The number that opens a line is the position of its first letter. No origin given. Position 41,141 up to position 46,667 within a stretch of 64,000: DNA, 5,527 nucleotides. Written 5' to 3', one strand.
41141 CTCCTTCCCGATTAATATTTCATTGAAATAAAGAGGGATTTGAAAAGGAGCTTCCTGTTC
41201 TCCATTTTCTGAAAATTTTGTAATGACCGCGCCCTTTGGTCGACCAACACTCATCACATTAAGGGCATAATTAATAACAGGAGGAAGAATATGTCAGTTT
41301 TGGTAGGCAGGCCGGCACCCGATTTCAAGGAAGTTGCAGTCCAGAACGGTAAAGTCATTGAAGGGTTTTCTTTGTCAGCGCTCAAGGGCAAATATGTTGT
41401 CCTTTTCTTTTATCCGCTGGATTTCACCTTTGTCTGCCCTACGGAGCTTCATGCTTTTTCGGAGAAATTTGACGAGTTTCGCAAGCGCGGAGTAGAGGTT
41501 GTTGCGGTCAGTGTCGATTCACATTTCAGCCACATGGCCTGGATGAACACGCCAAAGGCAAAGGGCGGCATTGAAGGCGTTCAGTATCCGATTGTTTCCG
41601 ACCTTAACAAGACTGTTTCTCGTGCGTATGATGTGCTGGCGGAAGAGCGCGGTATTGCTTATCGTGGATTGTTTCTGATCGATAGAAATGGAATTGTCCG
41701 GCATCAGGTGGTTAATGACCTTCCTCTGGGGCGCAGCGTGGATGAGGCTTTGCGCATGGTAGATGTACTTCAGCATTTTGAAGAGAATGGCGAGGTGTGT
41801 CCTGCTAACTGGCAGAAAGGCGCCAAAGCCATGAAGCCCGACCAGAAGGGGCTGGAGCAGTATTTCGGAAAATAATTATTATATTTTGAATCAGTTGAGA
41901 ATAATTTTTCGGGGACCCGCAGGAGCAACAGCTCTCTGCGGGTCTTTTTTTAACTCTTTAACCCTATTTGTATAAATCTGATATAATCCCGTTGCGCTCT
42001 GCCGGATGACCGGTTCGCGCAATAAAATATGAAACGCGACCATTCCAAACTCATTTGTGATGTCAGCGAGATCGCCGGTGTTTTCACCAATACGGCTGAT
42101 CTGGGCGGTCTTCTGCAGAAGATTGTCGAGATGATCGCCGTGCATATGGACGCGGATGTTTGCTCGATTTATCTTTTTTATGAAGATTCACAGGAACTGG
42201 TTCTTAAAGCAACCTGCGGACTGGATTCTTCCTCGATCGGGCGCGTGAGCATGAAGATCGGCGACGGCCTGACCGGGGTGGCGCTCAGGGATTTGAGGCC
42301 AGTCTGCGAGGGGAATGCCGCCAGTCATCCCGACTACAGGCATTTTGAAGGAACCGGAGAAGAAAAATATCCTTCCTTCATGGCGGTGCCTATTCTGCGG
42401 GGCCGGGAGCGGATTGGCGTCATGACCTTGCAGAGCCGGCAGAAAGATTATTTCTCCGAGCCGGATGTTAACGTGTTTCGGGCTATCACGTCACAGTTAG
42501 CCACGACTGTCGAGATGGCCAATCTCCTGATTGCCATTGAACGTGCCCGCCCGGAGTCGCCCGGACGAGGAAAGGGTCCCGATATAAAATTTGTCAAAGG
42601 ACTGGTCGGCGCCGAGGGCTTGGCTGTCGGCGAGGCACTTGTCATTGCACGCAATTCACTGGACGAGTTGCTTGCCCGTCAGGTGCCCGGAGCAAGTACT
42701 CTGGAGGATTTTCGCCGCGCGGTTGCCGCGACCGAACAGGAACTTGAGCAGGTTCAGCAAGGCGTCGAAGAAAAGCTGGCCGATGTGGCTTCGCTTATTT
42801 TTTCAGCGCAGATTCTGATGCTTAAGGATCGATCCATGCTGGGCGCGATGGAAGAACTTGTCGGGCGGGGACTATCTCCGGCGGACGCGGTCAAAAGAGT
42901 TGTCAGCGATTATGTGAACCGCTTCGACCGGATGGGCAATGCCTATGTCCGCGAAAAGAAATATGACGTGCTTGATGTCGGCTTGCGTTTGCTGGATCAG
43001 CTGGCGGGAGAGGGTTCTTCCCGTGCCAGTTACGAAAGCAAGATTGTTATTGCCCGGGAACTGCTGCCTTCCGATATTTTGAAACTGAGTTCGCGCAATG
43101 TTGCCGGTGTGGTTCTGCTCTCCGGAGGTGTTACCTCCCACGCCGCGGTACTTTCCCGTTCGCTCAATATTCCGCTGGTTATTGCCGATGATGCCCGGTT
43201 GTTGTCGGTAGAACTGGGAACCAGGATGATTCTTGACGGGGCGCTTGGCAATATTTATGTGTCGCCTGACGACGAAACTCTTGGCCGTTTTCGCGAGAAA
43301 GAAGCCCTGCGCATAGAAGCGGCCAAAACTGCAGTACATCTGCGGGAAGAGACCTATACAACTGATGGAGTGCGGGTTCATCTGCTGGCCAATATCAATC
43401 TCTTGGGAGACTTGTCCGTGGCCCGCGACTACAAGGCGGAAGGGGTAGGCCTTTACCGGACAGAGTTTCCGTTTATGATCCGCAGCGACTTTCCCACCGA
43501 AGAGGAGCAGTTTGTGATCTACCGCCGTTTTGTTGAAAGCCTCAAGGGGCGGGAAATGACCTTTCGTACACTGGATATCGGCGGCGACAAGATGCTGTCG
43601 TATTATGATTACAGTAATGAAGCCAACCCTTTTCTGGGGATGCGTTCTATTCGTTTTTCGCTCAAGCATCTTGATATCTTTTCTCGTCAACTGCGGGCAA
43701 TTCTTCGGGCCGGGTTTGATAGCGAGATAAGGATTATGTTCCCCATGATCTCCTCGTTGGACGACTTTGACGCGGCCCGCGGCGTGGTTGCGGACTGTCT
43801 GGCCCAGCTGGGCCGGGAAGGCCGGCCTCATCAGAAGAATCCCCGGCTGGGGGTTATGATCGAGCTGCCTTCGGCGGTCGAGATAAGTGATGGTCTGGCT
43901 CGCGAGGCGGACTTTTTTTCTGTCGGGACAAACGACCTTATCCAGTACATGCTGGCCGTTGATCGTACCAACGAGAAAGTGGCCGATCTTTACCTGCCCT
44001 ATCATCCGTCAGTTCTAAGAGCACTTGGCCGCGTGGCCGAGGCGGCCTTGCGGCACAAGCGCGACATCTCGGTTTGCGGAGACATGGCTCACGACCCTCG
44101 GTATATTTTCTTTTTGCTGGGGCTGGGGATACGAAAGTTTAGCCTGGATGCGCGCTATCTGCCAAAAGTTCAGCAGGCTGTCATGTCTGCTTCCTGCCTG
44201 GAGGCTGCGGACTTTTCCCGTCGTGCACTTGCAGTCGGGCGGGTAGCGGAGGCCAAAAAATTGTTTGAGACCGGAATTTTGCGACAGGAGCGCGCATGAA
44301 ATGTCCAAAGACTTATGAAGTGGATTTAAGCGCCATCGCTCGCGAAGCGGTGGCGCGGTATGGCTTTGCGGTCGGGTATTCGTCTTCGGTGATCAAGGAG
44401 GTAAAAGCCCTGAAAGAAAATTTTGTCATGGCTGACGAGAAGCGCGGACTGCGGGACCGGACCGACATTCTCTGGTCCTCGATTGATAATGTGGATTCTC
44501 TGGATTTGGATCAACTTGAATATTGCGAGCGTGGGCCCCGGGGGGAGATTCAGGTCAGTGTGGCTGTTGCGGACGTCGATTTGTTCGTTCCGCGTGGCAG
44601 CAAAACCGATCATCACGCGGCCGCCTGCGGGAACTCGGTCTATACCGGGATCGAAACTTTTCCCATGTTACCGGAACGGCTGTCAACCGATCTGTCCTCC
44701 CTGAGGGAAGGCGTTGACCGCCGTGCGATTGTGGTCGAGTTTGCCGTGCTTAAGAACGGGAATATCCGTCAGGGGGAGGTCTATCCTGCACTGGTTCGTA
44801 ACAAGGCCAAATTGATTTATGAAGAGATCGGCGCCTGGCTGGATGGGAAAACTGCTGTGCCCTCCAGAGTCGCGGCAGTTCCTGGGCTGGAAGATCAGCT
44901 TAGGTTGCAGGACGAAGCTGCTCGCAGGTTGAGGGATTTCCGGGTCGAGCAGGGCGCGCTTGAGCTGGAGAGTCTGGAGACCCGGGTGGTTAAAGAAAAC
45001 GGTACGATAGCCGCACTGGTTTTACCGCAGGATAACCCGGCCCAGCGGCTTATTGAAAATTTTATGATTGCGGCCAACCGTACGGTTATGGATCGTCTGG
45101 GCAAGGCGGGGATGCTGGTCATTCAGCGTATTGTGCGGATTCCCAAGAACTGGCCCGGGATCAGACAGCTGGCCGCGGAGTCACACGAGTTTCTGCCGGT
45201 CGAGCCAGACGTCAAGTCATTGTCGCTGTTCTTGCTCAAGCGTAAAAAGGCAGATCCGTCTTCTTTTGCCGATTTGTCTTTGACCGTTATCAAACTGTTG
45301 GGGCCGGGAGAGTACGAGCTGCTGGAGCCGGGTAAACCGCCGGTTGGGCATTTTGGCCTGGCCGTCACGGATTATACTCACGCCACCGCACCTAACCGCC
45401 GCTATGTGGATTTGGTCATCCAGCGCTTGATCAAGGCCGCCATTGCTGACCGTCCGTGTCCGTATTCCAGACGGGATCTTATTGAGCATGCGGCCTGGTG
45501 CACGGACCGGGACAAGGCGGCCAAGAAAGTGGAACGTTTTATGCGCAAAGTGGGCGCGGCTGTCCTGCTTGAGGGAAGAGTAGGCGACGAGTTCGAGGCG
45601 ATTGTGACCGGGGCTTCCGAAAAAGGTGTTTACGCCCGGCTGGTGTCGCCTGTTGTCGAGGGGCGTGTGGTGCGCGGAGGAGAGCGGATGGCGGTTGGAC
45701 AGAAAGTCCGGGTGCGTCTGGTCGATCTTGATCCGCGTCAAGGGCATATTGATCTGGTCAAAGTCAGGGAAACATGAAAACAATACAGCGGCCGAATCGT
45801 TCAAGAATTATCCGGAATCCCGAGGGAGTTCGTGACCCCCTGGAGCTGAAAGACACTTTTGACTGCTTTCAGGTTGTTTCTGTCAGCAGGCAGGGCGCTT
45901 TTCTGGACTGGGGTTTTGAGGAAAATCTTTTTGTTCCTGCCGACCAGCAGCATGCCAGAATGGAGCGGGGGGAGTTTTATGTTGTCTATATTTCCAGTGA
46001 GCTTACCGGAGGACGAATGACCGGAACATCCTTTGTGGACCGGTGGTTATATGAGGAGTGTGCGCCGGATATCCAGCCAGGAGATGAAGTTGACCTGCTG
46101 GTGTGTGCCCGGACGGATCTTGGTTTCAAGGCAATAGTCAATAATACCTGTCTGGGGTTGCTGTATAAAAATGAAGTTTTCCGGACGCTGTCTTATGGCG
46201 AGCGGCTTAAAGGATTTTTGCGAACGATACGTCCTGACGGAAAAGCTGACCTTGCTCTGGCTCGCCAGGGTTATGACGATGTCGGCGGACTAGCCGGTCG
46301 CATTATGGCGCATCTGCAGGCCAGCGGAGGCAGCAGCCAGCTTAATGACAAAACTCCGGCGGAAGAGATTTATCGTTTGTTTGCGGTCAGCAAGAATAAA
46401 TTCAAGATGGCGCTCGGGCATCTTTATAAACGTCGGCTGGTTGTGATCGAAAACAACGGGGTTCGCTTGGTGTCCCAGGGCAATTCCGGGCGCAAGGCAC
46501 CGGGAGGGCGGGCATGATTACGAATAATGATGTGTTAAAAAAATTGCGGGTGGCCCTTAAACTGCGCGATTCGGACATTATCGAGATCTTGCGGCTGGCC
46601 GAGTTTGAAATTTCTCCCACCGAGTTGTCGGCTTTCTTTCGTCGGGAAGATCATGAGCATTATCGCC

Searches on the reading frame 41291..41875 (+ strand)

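Call 8: search_protein_families(library=pfam, proteins=[window:41291-41875:+], max_evalue=0.001)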
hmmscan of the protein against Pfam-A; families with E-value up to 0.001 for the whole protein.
window:41291-41875:+ (194 aa): 4 families
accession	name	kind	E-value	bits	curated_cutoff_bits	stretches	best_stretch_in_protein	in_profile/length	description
PF00578.27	AhpC-TSA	-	1.1e-40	138.8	26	1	5-138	1-123/124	AhpC/TSA family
PF08534.16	Redoxin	-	2.6e-21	76.4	26.6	1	5-146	2-138/148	Redoxin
PF10417.14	1-cysPrx_C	-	3.8e-12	46.4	21.1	1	160-194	2-41/41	C-terminal domain of 1-Cys peroxiredoxin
PF13905.12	Thioredoxin_8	-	0.0003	21.5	27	1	51-134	21-92/94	Thioredoxin-like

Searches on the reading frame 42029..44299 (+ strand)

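Call 8: search_protein_families(library=pfam, proteins=[window:42029-44299:+], max_evalue=0.001)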
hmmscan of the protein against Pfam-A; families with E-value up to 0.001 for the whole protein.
window:42029-44299:+ (756 aa): 6 families
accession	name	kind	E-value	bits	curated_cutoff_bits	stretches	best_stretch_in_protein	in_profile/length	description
PF02896.24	PEP-utilizers_C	-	1.3e-95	320.4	22.8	1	438-721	8-291/293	PEP-utilising enzyme, PEP-binding domain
PF05524.18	PEP-utilisers_N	-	2.2e-19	70.2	24.4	1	190-309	1-120/121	PEP-utilising enzyme, N-terminal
PF13185.12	GAF_2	-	1.9e-16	61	28.6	1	23-161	2-135/136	GAF domain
PF00391.29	PEP-utilizers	-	9.9e-15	54.3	23.1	1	337-407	4-72/72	PEP-utilising enzyme, mobile domain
PF01590.32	GAF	-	3.3e-14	54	22.4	1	24-160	1-132/133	GAF domain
PF13492.12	GAF_3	-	1.4e-11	45.4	27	1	25-162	2-128/129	GAF domain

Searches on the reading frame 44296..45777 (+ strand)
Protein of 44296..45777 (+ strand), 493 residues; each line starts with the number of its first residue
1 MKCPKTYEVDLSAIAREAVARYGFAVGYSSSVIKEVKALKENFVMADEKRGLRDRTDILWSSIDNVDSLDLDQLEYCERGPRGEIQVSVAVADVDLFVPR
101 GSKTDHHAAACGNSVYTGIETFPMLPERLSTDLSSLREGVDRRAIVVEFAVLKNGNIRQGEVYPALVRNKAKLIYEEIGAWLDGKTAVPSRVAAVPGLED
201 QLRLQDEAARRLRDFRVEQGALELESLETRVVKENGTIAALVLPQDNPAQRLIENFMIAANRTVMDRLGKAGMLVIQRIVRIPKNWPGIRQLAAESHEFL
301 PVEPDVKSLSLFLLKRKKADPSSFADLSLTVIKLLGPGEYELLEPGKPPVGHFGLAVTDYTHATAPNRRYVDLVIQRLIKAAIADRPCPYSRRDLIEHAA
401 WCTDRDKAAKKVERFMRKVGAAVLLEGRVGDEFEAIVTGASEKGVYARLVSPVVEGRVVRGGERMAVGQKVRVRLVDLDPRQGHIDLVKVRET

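Call 8: search_protein_families(library=pfam, proteins=[window:44296-45777:+], max_evalue=0.001)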
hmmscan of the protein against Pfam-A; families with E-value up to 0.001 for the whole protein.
window:44296-45777:+ (493 aa): 2 families
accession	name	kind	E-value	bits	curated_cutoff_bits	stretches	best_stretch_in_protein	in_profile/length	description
PF00773.25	RNB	-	1.5e-73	248.3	29.3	1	54-384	3-325/326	RNB domain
PF18614.7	RNase_II_C_S1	-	5.6e-13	49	26.6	1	432-489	2-58/59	RNase II-type exonuclease C-terminal S1 domain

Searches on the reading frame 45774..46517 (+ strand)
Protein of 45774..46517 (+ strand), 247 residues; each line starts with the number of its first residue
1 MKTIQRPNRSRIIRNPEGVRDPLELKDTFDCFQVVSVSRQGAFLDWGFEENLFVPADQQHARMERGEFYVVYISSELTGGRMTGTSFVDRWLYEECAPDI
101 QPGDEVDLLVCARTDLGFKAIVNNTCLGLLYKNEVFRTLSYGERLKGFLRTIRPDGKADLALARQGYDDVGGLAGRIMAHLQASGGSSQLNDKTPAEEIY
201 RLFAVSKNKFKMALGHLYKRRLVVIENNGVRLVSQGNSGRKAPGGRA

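Call 8: search_protein_families(library=pfam, proteins=[window:45774-46517:+], max_evalue=0.001)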
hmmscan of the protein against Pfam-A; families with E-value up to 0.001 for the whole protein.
window:45774-46517:+ (247 aa): 1 family
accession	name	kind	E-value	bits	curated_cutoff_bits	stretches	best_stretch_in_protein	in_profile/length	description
PF17783.7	CvfB_WH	-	2.8e-20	72.3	22.9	1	176-232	2-58/58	CvfB-like winged helix domain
